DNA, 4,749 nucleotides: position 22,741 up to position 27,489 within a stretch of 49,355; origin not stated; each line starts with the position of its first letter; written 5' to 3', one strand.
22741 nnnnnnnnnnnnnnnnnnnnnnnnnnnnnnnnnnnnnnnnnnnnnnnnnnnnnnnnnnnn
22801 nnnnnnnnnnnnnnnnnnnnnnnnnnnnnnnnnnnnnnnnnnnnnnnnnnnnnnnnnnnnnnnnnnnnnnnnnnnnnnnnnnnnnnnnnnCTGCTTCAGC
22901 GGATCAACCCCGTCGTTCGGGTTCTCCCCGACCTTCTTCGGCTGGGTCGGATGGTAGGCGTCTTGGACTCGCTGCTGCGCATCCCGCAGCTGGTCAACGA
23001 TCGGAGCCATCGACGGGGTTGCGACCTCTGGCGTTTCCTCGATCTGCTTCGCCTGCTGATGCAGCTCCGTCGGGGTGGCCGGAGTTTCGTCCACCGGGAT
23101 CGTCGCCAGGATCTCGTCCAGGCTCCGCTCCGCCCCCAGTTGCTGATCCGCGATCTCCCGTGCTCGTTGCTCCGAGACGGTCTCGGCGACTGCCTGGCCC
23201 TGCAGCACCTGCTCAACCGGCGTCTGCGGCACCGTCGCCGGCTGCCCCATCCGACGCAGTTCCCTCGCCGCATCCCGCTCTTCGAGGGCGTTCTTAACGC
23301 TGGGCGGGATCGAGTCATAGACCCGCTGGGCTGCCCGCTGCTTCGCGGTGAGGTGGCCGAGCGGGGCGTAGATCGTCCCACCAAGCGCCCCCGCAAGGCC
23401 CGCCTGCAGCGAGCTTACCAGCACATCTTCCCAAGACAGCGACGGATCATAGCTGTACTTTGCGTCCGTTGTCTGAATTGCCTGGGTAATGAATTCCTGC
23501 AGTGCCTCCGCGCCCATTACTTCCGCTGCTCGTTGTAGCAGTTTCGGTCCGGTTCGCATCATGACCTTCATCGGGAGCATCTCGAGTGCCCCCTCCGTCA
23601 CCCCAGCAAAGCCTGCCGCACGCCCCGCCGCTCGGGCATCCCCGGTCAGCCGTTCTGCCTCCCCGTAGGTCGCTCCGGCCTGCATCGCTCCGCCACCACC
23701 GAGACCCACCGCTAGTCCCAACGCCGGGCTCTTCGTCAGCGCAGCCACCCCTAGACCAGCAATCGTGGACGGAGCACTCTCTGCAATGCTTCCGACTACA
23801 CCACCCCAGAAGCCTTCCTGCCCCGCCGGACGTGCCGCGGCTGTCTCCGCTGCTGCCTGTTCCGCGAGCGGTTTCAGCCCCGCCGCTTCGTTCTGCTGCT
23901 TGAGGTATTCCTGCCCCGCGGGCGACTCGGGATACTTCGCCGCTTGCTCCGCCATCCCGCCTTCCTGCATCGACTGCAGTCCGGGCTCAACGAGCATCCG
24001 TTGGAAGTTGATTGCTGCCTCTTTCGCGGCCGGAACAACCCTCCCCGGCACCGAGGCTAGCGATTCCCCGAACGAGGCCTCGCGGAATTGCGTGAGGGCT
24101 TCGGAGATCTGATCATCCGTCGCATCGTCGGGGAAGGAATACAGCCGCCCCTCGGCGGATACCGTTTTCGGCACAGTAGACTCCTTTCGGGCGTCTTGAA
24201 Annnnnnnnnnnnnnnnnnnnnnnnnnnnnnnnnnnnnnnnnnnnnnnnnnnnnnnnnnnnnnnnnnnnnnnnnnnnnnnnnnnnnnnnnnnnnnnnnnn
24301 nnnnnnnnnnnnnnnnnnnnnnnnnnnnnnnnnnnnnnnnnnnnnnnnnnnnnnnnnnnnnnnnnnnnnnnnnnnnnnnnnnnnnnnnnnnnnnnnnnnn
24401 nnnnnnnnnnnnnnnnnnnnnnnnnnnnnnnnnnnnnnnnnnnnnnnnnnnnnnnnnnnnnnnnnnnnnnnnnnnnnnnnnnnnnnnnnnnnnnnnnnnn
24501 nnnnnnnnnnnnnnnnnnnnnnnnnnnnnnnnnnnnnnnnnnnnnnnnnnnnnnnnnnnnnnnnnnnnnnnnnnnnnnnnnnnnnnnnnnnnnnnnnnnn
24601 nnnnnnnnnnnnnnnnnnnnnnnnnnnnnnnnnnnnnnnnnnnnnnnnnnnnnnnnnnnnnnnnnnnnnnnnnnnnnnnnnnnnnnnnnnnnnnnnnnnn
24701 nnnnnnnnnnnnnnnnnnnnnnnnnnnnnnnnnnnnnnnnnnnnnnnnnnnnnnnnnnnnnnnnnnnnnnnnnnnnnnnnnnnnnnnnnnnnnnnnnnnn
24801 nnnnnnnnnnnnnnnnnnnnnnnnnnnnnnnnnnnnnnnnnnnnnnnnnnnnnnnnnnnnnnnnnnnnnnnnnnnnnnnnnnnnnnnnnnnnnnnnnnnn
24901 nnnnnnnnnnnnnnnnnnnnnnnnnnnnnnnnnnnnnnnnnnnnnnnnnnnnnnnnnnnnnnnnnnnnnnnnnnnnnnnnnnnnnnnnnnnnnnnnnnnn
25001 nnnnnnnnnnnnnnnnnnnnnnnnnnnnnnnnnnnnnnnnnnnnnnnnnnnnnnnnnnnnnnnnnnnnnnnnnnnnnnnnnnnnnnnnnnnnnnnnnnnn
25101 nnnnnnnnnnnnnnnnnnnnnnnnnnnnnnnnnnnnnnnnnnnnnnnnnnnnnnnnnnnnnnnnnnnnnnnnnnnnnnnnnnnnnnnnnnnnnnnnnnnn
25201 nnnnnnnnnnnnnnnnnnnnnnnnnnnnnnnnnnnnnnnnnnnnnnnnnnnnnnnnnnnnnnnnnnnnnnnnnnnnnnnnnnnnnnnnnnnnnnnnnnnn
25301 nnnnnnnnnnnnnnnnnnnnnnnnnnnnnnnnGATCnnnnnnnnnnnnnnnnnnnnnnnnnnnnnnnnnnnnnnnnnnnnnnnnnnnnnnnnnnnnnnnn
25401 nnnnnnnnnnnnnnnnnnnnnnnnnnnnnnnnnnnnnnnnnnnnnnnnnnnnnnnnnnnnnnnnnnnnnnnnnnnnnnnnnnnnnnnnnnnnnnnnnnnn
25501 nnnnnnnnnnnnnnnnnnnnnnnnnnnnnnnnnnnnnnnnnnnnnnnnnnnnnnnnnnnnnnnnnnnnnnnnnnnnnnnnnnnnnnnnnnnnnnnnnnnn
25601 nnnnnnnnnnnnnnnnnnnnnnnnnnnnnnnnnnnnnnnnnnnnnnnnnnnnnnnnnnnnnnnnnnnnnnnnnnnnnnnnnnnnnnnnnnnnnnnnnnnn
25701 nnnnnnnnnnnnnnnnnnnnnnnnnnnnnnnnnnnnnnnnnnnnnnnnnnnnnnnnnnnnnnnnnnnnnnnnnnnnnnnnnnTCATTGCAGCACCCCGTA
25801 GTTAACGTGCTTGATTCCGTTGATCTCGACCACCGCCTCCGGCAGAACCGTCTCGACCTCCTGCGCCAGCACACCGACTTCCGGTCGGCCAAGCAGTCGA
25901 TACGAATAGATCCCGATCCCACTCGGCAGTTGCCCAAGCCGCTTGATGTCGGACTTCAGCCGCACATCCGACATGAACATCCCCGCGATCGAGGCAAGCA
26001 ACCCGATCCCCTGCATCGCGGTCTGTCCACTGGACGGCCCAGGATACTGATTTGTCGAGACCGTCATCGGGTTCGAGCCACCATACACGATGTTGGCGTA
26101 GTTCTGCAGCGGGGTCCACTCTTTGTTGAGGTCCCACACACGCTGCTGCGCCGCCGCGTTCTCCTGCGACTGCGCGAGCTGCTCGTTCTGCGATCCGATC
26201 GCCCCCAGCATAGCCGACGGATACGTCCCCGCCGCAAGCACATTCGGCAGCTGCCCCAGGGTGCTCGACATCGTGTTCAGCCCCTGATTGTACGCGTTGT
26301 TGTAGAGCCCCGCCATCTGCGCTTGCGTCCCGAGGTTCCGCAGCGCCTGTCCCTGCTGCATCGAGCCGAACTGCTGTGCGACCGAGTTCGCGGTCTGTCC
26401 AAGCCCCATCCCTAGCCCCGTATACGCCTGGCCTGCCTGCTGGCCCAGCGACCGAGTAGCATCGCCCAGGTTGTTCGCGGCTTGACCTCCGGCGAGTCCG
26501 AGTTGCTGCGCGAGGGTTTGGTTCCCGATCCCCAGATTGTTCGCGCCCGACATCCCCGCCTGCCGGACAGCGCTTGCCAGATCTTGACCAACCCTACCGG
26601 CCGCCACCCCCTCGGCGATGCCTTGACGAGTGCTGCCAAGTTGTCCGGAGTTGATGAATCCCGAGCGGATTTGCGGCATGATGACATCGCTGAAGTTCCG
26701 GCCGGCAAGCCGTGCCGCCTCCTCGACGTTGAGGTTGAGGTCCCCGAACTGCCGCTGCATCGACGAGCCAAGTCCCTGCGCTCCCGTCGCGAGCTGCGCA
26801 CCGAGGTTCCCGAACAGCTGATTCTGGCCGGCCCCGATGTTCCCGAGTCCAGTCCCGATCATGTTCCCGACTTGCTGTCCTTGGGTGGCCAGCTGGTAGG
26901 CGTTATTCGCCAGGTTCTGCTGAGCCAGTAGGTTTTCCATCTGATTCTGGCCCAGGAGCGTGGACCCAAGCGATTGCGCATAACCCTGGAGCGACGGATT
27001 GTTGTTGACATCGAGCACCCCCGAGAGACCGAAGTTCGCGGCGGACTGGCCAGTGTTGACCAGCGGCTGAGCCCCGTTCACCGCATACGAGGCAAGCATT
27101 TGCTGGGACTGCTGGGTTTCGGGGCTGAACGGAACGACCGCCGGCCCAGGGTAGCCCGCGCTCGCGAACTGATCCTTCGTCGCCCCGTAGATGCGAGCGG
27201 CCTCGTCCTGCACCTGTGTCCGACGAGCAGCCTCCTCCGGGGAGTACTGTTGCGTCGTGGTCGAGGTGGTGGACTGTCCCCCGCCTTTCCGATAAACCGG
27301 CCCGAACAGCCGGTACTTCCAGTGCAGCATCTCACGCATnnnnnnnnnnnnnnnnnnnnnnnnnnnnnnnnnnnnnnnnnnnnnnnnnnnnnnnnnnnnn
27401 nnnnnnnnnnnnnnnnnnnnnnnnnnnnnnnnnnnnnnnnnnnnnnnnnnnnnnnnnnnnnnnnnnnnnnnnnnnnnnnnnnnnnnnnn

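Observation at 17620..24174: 2184-aa polyvalent virion protein combining a zincin motif, an ADP-ribosyltransferase-like domain and a hydrophobic ejection-type C-terminal third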

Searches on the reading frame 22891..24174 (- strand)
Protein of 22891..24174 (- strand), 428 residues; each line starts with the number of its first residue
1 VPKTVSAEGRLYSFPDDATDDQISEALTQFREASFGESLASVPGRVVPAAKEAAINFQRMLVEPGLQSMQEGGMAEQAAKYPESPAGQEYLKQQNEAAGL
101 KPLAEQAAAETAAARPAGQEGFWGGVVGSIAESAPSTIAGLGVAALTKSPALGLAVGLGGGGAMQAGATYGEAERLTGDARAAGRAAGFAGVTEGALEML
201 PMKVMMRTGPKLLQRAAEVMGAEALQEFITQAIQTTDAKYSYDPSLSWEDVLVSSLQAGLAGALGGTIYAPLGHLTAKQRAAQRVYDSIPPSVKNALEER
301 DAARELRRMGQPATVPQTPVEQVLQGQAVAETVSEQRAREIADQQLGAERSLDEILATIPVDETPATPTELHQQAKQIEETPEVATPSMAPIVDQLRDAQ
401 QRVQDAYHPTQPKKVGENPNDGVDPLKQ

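Call 24: search_protein_families(library=pfam, proteins=[window:22891-24174:-], max_evalue=10)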
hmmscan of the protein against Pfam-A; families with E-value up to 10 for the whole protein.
window:22891-24174:- (428 aa): 2 families
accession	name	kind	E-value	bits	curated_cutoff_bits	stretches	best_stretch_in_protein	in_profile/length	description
PF03535.18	Paxillin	-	0.086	13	25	1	278-359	194-265/269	Paxillin family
PF12867.12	DinB_2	-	2.5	9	24.8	0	370-417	57-97/128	DinB superfamily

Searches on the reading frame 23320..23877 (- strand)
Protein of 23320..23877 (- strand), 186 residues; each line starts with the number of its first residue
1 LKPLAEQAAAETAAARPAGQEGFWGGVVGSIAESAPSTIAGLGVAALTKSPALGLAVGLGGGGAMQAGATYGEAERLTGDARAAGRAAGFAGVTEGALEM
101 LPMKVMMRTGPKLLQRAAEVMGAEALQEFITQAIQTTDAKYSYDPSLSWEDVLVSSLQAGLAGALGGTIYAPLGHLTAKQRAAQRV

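Call 84: find_homologous_proteins(query=A5, max_evalue=0.00001)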
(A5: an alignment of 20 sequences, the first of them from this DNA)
Query A5 (20 sequences) (186 aa, profile of the alignment): 2 proteins with E <= 0.00001 among 8000 candidates.
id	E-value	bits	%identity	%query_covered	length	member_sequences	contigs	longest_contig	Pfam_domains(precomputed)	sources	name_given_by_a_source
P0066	4.1e-72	260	37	76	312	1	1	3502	-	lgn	-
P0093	1.2e-41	160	40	53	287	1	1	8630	-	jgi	jgi:hypothetical protein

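Call 106: search_solved_structures(query=A5, max_evalue=1)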
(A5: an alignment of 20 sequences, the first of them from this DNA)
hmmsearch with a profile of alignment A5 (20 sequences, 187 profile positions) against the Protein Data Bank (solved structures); distinct sequences matched with E-value up to 1: 5.
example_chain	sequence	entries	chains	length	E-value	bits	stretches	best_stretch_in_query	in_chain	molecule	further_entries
2xmm_A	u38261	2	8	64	0.1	15.3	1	117-152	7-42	SSR2857 PROTEIN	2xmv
4a46_A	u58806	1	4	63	0.1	15.3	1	117-152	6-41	SSR2857 PROTEIN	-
1sb6_A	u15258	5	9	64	0.11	15.2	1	117-152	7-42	copper chaperone ScAtx1 | SSR2857 PROTEIN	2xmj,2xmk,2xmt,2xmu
7cy2_A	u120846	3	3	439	0.27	13.9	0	145-181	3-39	ABC1 family protein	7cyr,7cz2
7mq3_A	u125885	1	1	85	0.95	12.1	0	88-139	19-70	Copper-sensing transcriptional repressor csoR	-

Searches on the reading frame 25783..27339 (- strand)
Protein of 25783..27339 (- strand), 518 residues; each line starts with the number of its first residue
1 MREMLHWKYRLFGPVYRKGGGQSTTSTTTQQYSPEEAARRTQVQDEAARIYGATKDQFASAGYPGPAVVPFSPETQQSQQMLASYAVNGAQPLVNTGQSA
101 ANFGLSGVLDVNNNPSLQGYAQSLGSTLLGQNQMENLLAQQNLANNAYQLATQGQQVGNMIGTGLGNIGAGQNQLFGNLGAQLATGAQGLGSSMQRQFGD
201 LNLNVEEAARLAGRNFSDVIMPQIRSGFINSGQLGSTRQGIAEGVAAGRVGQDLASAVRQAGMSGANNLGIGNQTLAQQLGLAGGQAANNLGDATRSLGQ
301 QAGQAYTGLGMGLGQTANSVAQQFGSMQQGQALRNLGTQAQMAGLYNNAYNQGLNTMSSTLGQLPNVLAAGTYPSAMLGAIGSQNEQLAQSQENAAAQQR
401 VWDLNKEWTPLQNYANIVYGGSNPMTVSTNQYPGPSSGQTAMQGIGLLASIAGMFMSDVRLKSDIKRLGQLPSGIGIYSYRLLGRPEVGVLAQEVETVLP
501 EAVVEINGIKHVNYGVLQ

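Call 9: search_protein_families(library=phrogs, proteins=[window:25783-27339:-], max_evalue=0.001)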
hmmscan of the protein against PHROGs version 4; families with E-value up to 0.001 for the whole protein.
window:25783-27339:- (518 aa): 6 families
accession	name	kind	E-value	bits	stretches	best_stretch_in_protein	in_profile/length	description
phrog_4287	-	DNA, RNA and nucleotide metabolism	5.6e-19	69.6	1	319-518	171-387/392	DNA ejection protein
phrog_8215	-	tail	1.1e-07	31.6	1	445-515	897-972/1000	baseplate wedge initiator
phrog_6121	-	head and packaging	8.7e-07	29.7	1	150-516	79-386/392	virion structural protein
phrog_21722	-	tail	2.2e-06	27.6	1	456-515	479-544/576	long tail fiber protein distal subunit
phrog_5668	-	tail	2.6e-06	26.5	1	451-515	1460-1534/1567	tail fiber protein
phrog_11011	-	tail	0.00025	20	1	288-515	1028-1253/1291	long tail fiber protein distal subunit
